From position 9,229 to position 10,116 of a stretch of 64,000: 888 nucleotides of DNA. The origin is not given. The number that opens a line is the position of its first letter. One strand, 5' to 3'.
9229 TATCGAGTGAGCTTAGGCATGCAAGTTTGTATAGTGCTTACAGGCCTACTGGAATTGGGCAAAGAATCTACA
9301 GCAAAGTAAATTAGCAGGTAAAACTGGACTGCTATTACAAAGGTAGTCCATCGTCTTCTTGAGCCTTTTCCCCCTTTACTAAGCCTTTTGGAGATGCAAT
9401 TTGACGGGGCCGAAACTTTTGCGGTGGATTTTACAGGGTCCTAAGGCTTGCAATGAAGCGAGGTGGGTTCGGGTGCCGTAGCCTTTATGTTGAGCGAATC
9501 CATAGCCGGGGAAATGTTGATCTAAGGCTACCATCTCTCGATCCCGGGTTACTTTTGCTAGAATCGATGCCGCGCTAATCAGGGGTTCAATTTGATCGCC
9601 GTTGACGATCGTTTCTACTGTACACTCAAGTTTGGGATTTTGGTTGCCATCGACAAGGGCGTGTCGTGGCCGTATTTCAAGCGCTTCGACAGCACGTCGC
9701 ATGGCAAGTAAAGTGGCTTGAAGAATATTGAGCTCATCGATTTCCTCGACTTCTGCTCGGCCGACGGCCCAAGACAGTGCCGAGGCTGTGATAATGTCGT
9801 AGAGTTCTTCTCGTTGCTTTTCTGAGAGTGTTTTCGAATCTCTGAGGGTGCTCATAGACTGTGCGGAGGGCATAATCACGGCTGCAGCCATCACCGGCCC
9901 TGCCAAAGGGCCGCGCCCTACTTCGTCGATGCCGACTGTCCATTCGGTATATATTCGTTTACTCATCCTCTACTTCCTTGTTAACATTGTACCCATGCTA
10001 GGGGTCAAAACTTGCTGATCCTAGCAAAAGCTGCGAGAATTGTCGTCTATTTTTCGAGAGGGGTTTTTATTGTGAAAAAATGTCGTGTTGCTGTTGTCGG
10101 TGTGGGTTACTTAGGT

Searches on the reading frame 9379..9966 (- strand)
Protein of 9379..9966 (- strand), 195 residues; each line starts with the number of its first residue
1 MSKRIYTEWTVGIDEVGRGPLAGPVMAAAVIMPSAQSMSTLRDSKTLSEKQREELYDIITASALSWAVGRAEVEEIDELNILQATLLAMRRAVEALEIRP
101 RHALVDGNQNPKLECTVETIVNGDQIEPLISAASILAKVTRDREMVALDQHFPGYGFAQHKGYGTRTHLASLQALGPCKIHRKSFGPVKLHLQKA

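Call 14: search_protein_families(library=pfam, proteins=[window:9379-9966:-], max_evalue=0.001)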
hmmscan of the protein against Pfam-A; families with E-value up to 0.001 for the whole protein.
window:9379-9966:- (195 aa): 1 family
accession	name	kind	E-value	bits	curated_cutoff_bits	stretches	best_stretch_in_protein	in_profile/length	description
PF01351.25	RNase_HII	-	1.6e-44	152.7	25.8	1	11-186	1-197/199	Ribonuclease HII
